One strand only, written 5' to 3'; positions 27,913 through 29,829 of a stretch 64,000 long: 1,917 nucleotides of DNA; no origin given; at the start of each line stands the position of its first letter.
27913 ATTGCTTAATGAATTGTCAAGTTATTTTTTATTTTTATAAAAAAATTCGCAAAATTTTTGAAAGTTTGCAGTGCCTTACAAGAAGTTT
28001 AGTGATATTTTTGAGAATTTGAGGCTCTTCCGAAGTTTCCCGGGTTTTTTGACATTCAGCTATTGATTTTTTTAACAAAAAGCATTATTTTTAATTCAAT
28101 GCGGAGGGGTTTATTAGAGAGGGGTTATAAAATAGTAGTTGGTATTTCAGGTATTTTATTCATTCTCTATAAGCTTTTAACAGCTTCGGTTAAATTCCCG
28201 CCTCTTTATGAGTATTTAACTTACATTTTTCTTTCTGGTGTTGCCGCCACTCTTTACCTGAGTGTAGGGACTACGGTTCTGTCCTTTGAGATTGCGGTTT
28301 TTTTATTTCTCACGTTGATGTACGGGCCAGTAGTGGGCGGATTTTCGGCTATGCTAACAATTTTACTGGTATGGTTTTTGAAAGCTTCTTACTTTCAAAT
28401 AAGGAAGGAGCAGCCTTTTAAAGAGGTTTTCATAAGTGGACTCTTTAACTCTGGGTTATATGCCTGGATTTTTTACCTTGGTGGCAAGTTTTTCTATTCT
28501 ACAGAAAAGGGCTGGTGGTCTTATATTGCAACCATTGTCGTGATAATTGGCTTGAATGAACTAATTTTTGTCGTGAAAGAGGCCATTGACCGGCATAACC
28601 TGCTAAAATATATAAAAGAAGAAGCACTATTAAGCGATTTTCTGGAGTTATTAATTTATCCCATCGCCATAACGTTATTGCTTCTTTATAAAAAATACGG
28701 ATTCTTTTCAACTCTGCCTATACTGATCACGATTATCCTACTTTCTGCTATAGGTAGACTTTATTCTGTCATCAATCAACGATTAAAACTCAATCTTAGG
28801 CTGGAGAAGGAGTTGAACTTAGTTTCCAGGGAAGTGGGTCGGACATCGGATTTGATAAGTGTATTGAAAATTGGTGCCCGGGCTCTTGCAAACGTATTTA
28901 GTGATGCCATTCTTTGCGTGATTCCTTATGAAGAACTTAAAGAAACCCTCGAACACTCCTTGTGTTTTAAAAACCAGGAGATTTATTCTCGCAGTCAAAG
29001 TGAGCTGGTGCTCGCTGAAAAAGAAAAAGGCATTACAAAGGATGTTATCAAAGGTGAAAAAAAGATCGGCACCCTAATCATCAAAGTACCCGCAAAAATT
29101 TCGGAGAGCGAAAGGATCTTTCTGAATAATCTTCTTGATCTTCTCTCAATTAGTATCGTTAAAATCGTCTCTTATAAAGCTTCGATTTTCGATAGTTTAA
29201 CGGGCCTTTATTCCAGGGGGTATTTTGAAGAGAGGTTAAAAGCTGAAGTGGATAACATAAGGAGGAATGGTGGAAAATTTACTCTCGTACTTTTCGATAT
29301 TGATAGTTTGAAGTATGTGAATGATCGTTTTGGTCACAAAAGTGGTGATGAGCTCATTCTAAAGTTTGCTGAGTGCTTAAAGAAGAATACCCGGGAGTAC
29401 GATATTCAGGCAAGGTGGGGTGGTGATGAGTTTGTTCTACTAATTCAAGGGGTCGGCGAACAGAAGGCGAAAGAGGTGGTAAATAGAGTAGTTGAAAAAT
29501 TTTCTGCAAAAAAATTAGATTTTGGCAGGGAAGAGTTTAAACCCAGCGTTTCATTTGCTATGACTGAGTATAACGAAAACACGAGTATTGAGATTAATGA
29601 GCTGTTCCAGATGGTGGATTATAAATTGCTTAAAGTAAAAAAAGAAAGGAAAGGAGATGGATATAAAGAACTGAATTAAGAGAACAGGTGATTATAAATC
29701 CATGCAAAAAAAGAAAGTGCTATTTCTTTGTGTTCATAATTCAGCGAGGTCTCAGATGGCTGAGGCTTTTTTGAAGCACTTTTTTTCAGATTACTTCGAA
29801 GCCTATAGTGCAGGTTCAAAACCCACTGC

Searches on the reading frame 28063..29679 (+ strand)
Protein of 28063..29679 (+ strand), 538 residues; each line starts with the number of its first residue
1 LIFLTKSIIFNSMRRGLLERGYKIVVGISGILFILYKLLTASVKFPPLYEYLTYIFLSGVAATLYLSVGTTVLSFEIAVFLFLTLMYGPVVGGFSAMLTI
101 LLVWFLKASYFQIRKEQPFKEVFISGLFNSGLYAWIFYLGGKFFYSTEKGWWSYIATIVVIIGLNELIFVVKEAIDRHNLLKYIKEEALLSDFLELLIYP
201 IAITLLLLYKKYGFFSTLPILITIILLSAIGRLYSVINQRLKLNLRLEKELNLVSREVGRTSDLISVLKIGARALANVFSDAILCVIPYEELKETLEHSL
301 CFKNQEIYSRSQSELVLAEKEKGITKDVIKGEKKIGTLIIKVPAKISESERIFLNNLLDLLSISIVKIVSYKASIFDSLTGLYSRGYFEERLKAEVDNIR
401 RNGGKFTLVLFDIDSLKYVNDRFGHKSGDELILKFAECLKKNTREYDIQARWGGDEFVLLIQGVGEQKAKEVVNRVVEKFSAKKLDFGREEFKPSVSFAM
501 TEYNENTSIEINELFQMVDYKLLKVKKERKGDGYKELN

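Call 43: search_protein_families(library=pfam, proteins=[window:28063-29679:+], max_evalue=0.00001)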
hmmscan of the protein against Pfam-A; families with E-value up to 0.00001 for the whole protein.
window:28063-29679:+ (538 aa): 1 family
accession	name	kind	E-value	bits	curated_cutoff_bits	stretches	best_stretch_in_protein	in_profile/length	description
PF00990.26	GGDEF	-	5.9e-35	120.8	23.8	1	375-530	2-159/161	Diguanylate cyclase, GGDEF domain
